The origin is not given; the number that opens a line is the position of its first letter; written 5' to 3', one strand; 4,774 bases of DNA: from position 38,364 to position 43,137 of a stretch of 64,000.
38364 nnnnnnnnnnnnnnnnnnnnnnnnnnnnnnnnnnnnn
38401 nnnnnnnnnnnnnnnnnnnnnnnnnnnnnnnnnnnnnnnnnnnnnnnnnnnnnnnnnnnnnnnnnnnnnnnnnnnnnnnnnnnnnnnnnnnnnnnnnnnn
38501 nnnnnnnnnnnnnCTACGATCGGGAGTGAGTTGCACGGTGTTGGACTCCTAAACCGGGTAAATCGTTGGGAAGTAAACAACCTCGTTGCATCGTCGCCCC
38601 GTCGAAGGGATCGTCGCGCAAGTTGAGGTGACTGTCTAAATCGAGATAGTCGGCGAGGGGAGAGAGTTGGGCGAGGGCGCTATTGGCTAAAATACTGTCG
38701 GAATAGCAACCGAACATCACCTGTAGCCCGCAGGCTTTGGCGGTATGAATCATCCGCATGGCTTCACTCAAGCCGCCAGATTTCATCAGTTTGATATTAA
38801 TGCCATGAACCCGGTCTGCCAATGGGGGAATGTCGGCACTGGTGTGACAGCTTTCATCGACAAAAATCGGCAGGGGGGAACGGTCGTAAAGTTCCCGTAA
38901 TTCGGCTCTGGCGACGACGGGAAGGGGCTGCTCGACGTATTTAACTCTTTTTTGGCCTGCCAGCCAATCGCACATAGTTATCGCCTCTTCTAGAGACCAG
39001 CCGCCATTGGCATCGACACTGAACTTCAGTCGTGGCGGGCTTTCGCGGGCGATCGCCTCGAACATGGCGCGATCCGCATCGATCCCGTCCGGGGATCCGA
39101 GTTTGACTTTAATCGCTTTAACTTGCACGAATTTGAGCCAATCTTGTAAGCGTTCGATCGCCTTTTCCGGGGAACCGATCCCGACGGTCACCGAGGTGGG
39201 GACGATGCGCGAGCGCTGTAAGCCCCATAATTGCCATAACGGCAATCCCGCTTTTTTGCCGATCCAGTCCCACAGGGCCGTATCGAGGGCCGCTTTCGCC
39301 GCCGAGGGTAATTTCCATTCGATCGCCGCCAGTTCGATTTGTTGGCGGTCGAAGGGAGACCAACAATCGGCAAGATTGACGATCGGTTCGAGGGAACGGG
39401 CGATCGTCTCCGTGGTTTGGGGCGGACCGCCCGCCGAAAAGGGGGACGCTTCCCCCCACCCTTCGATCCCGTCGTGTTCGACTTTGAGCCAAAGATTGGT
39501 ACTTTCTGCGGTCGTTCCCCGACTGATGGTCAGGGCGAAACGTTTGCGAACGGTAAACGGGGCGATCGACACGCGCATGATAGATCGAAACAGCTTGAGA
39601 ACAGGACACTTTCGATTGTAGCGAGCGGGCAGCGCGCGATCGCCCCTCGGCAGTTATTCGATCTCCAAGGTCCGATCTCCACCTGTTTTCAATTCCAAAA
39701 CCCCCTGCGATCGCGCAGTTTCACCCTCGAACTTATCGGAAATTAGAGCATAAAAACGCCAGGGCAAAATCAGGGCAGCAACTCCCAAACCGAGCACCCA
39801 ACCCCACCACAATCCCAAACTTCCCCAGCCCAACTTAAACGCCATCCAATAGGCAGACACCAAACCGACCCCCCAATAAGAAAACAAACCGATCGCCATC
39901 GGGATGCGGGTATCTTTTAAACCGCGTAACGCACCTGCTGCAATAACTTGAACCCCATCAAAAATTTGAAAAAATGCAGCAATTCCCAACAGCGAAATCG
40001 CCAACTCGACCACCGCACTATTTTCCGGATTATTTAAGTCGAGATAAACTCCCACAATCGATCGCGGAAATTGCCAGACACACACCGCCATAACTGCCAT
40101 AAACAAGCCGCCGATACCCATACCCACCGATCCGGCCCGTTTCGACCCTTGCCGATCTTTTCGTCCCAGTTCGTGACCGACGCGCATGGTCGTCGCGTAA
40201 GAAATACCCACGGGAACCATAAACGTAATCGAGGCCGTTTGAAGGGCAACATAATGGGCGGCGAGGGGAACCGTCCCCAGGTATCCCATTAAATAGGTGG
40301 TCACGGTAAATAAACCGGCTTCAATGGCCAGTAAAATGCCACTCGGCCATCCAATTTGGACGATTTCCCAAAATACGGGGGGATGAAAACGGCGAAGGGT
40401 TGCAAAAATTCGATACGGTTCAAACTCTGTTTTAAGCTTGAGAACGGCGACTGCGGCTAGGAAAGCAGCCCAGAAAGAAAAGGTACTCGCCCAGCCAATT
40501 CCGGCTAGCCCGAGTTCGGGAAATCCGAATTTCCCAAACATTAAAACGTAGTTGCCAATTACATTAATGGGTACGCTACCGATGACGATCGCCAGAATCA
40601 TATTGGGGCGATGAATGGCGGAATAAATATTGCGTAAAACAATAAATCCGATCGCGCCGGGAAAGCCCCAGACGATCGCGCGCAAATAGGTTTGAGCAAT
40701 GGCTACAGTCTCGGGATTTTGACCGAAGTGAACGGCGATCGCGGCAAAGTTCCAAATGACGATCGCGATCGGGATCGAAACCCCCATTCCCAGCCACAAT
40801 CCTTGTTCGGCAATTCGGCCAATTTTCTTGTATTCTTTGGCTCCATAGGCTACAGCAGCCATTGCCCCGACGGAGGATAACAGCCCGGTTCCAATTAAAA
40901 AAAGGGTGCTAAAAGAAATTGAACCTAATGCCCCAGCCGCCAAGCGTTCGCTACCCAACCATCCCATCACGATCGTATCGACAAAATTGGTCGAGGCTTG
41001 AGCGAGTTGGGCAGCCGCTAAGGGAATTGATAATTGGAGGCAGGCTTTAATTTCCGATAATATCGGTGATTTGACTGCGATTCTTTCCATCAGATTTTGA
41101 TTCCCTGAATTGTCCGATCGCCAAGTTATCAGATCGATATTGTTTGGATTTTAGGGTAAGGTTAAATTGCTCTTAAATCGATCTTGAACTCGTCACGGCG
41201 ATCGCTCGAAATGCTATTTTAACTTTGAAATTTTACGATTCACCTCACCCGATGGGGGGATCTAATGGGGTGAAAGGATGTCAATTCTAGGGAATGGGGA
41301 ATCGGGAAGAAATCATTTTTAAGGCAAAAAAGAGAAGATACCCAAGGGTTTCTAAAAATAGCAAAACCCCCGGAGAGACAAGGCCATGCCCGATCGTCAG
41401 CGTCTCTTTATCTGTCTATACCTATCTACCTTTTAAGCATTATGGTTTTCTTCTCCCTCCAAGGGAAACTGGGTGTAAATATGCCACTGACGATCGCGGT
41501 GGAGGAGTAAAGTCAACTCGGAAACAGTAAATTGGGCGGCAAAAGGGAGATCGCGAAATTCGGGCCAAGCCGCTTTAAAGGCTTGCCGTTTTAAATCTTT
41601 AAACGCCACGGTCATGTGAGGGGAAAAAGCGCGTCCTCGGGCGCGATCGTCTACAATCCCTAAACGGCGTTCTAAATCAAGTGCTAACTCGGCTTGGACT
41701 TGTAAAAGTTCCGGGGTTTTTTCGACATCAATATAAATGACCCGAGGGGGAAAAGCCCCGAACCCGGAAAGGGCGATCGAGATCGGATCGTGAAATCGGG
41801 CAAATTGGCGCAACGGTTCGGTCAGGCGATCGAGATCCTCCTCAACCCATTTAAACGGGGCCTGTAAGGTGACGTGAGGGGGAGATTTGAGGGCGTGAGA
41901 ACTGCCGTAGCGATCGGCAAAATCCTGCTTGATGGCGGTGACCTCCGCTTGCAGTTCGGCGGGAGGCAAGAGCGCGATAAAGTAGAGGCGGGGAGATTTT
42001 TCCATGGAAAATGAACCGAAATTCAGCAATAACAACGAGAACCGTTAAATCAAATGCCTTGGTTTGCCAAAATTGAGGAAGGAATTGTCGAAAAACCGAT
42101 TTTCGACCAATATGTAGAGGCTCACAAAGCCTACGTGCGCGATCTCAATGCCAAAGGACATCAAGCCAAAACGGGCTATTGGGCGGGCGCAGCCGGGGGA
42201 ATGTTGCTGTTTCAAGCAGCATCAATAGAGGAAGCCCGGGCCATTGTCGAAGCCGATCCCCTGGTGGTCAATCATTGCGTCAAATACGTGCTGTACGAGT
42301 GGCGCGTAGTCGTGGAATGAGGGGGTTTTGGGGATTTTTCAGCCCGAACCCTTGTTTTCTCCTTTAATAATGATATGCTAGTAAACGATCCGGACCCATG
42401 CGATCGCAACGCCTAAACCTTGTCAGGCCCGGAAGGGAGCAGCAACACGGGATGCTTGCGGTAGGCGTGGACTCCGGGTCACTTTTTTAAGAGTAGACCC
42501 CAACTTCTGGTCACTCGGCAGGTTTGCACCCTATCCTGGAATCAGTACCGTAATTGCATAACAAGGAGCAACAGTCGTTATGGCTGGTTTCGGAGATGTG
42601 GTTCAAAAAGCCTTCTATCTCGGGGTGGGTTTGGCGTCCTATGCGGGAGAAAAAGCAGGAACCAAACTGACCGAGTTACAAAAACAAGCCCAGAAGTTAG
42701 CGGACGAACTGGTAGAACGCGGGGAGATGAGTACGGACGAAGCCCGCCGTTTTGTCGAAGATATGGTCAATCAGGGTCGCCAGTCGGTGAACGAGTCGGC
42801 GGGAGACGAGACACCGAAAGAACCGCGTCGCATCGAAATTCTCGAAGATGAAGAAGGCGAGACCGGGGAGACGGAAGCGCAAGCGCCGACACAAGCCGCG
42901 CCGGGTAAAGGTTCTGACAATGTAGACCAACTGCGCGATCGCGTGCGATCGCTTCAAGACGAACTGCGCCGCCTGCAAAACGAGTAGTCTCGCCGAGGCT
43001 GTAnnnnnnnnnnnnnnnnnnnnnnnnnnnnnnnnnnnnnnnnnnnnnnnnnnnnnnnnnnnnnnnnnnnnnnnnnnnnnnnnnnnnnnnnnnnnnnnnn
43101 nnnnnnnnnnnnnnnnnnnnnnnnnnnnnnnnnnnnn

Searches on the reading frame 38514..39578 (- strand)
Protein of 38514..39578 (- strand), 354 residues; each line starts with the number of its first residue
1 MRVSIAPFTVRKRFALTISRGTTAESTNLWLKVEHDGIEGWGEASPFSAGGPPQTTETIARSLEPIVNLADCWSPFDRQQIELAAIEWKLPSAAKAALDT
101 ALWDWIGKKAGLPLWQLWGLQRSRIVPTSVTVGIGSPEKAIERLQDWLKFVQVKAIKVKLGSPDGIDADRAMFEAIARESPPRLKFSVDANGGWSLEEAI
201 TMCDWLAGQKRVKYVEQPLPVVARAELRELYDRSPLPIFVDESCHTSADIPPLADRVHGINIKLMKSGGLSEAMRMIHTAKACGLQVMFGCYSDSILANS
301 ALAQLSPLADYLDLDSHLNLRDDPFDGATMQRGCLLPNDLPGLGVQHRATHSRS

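Call 8: search_protein_families(library=pfam, proteins=[window:38514-39578:-], max_evalue=0.01)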
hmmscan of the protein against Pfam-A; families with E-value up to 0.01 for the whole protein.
window:38514-39578:- (354 aa): 2 families
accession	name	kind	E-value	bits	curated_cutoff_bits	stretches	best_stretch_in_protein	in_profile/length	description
PF13378.12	MR_MLE_C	-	6.3e-32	111.5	29.4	1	145-346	7-214/219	Enolase C-terminal domain-like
PF02746.21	MR_MLE_N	-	1.3e-12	48.4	22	1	11-119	12-117/117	Mandelate racemase / muconate lactonizing enzyme, N-terminal domain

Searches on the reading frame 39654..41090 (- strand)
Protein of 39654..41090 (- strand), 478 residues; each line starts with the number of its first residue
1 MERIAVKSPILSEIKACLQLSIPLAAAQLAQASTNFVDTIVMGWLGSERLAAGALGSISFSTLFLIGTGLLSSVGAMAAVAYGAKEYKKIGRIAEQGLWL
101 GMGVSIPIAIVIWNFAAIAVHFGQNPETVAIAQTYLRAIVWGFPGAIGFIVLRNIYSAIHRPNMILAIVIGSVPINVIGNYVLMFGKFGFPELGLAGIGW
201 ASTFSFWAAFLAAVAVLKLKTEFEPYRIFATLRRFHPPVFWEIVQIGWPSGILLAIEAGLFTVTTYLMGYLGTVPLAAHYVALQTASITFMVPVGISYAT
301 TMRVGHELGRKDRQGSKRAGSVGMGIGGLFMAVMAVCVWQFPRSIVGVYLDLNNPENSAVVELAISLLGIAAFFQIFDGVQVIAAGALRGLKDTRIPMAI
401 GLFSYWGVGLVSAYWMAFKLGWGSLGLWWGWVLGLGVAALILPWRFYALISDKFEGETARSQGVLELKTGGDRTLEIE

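Call 8: search_protein_families(library=pfam, proteins=[window:39654-41090:-], max_evalue=0.01)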
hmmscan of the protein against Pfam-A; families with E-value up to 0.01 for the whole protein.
window:39654-41090:- (478 aa): 1 family
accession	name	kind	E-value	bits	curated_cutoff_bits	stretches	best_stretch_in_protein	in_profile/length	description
PF01554.23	MatE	-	1.9e-58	197.1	24.9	2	23-182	1-161/161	MatE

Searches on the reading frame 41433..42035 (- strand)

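Call 8: search_protein_families(library=pfam, proteins=[window:41433-42035:-], max_evalue=0.01)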
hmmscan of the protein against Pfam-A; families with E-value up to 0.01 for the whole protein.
window:41433-42035:- (200 aa): 2 families
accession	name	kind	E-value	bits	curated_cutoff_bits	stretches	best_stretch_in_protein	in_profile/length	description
PF13563.12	2_5_RNA_ligase2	-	4.5e-27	95.4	27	1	24-181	1-150/152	2'-5' RNA ligase superfamily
PF02834.22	LigT_PEase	-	7.9e-14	52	23.3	1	24-101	3-87/87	LigT like Phosphoesterase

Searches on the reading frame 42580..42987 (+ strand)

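Call 8: search_protein_families(library=pfam, proteins=[window:42580-42987:+], max_evalue=0.01)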
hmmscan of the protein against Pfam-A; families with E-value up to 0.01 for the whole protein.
window:42580-42987:+ (135 aa): 4 families
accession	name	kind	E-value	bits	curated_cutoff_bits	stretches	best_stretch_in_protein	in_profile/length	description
PF01442.23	Apolipoprotein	-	0.00048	20.3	90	1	24-75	84-135/190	Apolipoprotein A1/A4/E domain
PF07730.19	HisKA_3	-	0.00079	20.4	24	0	104-132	31-59/68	Histidine kinase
PF22944.1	DGKD_4H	-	0.0089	16.8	27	0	28-73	37-82/120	Diacylglycerol kinase delta, helical domain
PF16523.10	betaPIX_CC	-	0.0091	16.3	26.8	0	30-79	41-85/85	betaPIX coiled coil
